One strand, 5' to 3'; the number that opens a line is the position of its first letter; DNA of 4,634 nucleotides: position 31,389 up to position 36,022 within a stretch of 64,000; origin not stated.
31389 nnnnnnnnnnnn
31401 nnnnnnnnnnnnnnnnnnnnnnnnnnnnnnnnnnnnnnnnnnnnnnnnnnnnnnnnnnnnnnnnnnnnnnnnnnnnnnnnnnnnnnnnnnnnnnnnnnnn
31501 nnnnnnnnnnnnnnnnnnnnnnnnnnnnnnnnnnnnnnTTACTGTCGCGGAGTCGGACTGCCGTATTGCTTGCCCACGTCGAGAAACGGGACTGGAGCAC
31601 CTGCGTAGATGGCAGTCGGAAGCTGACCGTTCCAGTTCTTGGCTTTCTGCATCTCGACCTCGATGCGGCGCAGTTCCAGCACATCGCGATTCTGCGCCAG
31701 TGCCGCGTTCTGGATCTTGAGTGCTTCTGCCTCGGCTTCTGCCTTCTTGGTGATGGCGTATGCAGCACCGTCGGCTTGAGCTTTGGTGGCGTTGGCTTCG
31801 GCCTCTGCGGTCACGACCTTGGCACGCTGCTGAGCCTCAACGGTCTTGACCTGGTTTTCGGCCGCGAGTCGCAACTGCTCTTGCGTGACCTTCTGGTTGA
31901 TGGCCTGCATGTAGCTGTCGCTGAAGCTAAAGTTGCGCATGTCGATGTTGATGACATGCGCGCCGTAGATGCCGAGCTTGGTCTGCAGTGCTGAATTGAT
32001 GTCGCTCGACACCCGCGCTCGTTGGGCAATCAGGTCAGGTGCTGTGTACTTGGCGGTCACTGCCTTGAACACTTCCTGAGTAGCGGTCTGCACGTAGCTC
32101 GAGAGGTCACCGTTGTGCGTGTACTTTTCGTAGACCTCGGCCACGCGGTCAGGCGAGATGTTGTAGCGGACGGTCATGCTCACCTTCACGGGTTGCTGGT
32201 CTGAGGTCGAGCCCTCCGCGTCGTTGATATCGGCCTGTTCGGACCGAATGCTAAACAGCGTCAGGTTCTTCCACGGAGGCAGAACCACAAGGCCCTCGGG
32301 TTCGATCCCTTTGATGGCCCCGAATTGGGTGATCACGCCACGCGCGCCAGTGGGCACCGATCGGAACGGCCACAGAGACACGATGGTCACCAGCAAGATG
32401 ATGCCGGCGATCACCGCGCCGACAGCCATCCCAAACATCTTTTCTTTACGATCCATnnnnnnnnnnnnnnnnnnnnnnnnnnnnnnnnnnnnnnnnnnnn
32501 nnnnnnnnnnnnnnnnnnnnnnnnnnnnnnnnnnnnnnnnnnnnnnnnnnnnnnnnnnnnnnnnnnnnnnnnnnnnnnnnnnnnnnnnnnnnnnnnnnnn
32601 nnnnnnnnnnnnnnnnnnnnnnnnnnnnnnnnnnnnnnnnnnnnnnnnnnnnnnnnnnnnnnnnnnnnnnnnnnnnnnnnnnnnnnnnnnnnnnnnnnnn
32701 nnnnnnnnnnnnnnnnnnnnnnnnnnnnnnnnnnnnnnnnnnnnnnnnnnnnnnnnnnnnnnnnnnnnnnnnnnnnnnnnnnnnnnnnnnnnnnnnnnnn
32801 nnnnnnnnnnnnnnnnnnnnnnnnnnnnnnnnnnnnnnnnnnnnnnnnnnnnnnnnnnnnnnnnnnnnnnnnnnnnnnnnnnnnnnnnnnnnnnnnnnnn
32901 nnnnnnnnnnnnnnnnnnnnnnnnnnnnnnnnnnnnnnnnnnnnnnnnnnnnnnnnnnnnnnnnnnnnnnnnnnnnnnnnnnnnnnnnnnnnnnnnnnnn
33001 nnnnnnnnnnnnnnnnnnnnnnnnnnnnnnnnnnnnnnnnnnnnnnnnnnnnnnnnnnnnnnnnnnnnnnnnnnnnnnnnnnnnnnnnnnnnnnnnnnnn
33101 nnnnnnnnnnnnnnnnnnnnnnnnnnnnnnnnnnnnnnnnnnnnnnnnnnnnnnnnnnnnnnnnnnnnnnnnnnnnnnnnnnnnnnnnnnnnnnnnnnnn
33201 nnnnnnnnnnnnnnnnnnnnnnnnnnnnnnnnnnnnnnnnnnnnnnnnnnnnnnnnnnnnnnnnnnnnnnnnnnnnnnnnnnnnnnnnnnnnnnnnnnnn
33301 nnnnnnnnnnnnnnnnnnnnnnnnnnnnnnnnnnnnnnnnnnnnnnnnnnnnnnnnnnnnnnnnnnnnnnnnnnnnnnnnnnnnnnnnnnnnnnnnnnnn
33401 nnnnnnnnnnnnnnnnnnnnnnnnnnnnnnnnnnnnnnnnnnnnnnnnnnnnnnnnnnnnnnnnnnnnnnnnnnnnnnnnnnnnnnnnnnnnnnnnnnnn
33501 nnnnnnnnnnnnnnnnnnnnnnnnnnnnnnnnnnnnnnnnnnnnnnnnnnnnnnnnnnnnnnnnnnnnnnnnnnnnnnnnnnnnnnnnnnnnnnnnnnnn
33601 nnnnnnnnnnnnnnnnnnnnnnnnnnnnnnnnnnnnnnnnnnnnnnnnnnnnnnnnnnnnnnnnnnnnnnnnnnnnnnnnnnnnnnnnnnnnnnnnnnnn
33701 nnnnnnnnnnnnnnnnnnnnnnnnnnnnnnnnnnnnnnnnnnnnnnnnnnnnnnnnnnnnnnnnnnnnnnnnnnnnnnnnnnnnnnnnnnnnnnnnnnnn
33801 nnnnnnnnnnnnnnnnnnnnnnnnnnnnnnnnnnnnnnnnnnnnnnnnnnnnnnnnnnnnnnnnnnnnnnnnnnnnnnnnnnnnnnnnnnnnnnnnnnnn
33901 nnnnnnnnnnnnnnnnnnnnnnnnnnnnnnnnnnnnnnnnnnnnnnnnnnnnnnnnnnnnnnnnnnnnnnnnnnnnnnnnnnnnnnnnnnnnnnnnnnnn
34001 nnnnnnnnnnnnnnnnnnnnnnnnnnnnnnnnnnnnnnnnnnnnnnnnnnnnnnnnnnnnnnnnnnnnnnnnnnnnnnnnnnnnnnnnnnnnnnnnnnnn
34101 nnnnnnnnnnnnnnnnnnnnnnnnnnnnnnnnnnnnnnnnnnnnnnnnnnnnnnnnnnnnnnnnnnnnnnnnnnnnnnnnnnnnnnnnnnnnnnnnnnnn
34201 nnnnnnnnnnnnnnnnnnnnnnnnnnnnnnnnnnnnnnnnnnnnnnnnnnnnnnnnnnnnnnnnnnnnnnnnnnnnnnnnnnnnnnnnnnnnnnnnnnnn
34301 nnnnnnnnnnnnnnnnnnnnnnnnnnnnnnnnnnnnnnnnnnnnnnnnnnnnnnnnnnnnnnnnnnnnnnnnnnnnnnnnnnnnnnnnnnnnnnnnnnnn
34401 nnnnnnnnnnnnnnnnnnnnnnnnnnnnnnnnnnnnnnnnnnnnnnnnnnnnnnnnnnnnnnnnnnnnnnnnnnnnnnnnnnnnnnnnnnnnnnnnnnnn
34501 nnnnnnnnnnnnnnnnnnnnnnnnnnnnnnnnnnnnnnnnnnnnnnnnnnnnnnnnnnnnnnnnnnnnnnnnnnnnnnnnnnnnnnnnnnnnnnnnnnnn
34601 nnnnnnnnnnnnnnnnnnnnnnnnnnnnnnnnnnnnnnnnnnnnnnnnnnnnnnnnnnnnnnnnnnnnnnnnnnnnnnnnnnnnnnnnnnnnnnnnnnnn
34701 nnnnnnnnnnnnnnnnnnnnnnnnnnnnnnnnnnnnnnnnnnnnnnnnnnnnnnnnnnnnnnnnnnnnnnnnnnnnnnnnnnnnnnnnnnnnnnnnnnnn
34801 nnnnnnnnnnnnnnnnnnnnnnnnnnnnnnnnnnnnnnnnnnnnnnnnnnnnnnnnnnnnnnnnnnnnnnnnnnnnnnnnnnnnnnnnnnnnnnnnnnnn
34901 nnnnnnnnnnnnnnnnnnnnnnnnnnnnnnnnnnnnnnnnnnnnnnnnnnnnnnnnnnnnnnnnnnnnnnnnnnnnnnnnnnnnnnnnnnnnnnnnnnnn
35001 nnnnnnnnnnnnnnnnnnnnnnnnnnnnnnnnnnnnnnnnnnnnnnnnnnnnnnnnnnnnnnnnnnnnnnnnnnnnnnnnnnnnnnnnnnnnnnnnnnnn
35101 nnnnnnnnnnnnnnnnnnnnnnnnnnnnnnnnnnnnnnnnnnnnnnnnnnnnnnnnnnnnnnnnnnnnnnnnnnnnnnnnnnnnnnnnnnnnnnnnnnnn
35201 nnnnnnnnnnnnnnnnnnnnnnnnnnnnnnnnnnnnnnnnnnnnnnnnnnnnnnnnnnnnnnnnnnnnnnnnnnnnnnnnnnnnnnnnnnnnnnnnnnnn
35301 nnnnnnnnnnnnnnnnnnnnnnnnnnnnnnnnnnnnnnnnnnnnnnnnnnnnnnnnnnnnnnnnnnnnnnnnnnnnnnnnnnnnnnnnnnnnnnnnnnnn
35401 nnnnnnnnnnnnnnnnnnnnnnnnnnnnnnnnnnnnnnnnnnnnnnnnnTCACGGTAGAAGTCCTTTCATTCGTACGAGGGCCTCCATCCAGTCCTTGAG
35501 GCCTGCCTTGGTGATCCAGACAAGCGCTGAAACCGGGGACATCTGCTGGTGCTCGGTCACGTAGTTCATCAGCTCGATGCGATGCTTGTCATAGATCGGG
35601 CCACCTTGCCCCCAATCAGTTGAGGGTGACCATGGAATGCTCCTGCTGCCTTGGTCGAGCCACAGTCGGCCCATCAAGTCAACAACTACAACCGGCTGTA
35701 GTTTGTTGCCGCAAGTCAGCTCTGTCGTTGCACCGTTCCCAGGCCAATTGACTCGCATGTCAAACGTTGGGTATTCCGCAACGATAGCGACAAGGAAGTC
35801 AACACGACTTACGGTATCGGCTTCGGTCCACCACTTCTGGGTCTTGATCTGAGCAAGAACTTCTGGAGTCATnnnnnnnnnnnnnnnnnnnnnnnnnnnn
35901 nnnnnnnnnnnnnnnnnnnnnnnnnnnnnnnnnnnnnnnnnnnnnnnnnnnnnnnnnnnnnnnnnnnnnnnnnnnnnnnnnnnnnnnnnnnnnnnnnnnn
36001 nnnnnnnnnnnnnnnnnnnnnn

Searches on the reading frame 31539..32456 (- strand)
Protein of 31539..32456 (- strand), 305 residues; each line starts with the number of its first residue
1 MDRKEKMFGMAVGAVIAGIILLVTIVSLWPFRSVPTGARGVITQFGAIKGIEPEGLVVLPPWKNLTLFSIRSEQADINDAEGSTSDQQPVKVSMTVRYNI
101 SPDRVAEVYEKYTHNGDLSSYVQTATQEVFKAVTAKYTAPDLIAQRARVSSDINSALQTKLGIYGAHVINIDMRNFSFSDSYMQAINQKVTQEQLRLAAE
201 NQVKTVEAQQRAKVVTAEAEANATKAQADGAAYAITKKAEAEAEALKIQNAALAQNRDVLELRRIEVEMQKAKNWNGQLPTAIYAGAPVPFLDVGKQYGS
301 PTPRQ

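Call 61: search_protein_families(library=phrogs, proteins=[window:31539-32456:-], max_evalue=0.001)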
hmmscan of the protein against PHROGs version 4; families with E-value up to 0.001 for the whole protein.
window:31539-32456:- (305 aa): 2 families
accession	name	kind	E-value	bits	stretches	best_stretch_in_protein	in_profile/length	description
phrog_200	-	other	1.2e-47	163.9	1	7-299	77-364/379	lipoprotein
phrog_38808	-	unknown function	1.1e-08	36.2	1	228-294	8-67/68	-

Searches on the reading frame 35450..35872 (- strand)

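Call 61: search_protein_families(library=phrogs, proteins=[window:35450-35872:-], max_evalue=0.001)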
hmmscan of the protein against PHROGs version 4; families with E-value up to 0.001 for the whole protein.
window:35450-35872:- (140 aa): 1 family
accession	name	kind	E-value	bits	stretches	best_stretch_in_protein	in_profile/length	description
phrog_4389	-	unknown function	8.9e-06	26.9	1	69-105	49-81/135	-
